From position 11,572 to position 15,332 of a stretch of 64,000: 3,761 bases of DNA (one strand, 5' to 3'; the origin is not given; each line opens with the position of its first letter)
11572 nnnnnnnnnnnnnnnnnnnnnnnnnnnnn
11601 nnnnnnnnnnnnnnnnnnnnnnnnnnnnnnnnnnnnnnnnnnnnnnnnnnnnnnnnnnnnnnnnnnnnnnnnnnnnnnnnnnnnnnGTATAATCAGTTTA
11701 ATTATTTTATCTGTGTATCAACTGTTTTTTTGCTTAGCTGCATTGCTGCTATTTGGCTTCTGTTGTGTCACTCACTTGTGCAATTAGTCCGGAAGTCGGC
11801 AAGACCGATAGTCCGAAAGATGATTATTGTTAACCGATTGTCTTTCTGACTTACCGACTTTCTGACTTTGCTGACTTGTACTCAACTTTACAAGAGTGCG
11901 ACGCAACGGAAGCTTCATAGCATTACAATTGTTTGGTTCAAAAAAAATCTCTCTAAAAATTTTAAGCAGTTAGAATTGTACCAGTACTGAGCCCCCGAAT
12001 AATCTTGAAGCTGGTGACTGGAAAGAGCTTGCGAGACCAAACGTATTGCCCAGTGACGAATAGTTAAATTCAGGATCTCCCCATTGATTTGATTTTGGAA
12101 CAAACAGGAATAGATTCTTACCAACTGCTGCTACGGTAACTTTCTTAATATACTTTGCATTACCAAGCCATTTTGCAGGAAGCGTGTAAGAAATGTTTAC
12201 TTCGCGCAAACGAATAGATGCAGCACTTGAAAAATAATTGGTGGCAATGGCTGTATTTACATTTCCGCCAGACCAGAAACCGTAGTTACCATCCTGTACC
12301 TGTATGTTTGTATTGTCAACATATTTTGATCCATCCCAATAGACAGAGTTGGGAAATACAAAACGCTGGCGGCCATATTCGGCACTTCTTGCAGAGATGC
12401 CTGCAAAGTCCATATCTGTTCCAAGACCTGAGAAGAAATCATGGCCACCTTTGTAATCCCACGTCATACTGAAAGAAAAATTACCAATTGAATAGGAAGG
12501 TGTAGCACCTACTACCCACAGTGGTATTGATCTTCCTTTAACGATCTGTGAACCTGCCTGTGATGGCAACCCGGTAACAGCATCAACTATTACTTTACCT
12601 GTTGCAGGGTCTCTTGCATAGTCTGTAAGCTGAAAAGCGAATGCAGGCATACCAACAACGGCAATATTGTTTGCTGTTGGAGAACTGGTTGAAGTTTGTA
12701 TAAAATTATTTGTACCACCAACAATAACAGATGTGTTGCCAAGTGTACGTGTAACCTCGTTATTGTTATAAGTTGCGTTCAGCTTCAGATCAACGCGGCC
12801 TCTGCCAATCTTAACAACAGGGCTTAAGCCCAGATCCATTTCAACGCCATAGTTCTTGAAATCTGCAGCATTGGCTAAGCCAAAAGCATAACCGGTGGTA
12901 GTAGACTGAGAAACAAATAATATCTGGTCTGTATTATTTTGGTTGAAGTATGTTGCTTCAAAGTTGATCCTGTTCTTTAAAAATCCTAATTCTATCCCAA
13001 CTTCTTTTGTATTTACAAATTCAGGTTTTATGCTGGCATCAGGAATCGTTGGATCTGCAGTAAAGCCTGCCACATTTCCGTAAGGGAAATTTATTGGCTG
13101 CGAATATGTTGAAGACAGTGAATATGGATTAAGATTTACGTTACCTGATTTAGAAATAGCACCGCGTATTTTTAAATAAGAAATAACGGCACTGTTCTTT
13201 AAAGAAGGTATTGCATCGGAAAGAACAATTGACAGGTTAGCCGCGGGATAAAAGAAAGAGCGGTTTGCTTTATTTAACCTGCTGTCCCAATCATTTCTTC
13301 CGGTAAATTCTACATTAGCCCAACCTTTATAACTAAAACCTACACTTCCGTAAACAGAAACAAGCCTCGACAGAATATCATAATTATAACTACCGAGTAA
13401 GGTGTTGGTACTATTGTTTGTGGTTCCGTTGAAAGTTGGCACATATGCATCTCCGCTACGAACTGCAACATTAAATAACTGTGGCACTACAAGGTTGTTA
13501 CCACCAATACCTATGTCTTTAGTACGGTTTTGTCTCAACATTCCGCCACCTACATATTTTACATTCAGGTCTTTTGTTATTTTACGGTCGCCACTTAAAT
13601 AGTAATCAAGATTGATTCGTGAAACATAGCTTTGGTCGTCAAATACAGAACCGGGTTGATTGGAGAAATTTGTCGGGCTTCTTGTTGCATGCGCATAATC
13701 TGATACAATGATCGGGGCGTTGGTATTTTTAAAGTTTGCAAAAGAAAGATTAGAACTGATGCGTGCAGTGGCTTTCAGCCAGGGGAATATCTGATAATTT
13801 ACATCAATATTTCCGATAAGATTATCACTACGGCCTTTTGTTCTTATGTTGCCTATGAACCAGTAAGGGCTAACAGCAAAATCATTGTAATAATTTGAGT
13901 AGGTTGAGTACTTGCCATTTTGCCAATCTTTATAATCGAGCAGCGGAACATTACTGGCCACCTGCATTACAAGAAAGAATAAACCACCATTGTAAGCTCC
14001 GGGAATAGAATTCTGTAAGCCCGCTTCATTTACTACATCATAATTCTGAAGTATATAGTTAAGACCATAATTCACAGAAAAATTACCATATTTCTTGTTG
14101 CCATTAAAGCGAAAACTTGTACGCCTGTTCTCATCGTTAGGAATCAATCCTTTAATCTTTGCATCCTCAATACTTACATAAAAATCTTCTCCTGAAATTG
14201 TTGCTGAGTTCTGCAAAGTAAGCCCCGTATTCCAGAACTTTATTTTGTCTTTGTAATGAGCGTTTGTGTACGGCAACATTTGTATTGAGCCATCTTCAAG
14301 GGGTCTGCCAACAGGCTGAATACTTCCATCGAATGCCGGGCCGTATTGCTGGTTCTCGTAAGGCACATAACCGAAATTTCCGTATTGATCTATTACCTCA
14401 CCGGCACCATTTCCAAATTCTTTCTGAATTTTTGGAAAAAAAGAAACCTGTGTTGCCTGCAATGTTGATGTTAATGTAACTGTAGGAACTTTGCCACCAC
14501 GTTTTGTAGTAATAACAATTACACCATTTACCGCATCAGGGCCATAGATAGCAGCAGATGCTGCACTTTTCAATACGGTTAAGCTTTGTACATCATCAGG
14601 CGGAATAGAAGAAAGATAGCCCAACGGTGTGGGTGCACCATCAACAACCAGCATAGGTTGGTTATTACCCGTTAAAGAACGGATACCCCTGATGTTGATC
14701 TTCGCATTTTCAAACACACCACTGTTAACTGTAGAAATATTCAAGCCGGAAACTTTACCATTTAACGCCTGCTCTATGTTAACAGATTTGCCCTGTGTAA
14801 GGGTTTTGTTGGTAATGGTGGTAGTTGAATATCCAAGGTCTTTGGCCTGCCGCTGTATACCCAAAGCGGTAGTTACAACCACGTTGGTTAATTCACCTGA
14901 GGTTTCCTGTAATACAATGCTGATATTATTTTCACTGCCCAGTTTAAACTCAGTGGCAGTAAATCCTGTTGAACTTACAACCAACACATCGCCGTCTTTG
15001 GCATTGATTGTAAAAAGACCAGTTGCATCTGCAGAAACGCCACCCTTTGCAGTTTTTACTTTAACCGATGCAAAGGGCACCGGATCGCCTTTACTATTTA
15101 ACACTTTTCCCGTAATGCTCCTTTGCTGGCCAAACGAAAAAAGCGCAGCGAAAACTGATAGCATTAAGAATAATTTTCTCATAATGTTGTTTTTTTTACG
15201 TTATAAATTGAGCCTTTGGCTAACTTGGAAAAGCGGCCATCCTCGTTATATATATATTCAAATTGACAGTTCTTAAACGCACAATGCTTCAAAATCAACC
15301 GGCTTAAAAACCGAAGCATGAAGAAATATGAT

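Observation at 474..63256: One palindrome-cored repeat family fills nearly every intergenic region (37 half-copies in 64 kb)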

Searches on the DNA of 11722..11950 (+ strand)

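Call 92: search_dna_similar(query=window:11722-11950:+, collection=ecoli_genomes, mode=distant, max_evalue=0.001, max_rows=5)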
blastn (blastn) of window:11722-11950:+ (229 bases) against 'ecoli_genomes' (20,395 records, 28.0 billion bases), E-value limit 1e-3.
No match.

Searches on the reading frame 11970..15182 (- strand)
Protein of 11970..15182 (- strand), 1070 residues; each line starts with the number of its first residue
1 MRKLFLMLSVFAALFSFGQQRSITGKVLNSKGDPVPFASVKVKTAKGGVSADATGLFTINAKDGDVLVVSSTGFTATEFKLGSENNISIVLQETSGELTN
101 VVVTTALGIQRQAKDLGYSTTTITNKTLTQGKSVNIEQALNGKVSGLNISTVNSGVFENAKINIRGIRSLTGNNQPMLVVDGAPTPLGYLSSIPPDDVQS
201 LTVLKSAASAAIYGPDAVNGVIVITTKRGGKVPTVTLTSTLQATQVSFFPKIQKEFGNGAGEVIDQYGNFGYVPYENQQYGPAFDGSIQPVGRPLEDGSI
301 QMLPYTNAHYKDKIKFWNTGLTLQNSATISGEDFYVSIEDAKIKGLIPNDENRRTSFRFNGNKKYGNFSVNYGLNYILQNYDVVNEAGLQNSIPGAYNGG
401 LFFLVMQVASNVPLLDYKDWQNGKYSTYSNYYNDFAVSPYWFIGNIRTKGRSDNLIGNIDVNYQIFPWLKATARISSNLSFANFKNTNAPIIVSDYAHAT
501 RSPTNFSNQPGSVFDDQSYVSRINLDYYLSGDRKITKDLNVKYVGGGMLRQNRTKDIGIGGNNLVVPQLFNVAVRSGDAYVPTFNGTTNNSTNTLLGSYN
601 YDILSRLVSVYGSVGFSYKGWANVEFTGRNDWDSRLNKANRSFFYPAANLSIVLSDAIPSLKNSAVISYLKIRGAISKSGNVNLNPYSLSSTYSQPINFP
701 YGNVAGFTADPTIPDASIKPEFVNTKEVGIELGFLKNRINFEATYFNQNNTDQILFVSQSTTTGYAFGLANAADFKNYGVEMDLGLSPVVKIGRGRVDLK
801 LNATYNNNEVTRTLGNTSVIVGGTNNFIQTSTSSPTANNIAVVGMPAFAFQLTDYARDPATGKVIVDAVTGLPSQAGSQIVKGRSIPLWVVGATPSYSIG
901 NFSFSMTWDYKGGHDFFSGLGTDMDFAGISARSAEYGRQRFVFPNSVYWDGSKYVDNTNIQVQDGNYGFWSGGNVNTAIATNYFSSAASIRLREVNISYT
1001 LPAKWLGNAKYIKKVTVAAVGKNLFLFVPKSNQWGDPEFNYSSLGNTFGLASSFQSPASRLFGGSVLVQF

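Call 26: search_protein_families(library=pfam, proteins=[window:11970-15182:-])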
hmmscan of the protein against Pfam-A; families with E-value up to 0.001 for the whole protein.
window:11970-15182:- (1070 aa): 3 families
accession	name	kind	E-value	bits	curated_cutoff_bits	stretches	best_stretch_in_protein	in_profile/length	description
PF07715.20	Plug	-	2e-18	67.3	23.9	1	114-221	3-107/107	TonB-dependent Receptor Plug Domain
PF13715.12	CarbopepD_reg_2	-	1.6e-11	44.5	32.2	1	23-103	1-88/88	CarboxypepD_reg-like domain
PF13620.12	CarboxypepD_reg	-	7.1e-06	26.7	32.3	1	22-83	1-73/82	Carboxypeptidase regulatory-like domain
